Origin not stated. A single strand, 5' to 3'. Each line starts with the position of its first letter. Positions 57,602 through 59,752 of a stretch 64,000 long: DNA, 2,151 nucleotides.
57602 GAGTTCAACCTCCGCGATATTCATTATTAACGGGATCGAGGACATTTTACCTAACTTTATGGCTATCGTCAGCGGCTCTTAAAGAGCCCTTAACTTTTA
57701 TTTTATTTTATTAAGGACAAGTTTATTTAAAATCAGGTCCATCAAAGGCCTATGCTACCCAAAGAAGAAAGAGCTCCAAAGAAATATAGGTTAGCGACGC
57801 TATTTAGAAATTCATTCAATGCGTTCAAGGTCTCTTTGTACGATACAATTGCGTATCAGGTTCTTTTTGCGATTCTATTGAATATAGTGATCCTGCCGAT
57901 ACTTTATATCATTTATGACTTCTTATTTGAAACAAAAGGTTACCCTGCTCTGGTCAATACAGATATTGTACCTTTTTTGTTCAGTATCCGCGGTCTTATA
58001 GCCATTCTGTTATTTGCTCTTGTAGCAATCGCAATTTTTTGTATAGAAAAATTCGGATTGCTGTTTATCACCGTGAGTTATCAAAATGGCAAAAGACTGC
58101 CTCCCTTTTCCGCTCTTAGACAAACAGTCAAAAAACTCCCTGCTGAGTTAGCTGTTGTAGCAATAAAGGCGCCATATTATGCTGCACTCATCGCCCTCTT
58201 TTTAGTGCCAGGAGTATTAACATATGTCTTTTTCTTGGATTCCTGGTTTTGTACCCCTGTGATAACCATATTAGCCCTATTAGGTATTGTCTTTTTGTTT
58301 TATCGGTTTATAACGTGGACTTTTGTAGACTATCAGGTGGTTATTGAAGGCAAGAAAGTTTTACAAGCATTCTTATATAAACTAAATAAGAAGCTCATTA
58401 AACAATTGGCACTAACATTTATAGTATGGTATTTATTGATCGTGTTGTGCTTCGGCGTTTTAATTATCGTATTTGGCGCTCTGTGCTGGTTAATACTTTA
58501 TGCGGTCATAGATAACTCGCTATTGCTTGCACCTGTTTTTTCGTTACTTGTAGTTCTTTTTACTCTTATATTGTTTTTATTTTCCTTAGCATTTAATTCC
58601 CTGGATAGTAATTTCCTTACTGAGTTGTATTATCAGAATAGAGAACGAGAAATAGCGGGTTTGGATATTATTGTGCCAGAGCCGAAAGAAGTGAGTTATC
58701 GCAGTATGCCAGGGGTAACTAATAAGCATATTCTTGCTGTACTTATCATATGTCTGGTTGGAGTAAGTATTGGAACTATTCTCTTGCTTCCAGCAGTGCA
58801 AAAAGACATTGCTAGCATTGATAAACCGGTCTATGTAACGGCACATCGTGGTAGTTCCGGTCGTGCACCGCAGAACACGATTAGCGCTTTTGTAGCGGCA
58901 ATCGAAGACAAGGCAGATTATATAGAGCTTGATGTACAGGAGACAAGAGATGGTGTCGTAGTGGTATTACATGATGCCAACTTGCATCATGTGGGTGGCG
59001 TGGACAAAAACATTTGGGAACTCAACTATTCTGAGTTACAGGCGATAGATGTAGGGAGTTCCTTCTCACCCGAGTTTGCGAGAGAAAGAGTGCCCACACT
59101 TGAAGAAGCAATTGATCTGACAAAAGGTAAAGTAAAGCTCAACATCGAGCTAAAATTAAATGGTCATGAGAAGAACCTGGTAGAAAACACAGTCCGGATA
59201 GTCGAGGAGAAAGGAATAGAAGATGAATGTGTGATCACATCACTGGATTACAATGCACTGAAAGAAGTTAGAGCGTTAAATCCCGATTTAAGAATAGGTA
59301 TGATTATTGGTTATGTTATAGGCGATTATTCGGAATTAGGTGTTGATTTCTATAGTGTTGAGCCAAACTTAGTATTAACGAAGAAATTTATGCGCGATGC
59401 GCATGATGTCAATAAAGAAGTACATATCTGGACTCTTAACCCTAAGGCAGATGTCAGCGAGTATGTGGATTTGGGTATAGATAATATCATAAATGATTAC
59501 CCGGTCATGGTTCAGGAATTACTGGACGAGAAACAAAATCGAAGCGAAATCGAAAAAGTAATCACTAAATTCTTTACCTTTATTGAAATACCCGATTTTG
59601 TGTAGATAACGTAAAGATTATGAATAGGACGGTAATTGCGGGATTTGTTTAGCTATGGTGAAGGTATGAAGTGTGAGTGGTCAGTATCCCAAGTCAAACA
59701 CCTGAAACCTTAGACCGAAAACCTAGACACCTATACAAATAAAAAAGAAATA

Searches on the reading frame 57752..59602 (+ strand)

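Call 66: search_protein_families(library=pfam, proteins=[window:57752-59602:+], max_evalue=0.001)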
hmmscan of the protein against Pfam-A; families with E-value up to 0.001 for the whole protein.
window:57752-59602:+ (617 aa): 2 families
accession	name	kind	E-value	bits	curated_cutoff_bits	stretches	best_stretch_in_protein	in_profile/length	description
PF03009.23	GDPD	-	5.9e-39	135.1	23.6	1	365-584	1-242/244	Glycerophosphoryl diester phosphodiesterase family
PF10110.14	GPDPase_memb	-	3e-09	36.5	29.6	1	18-299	1-288/321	Membrane domain of glycerophosphoryl diester phosphodiesterase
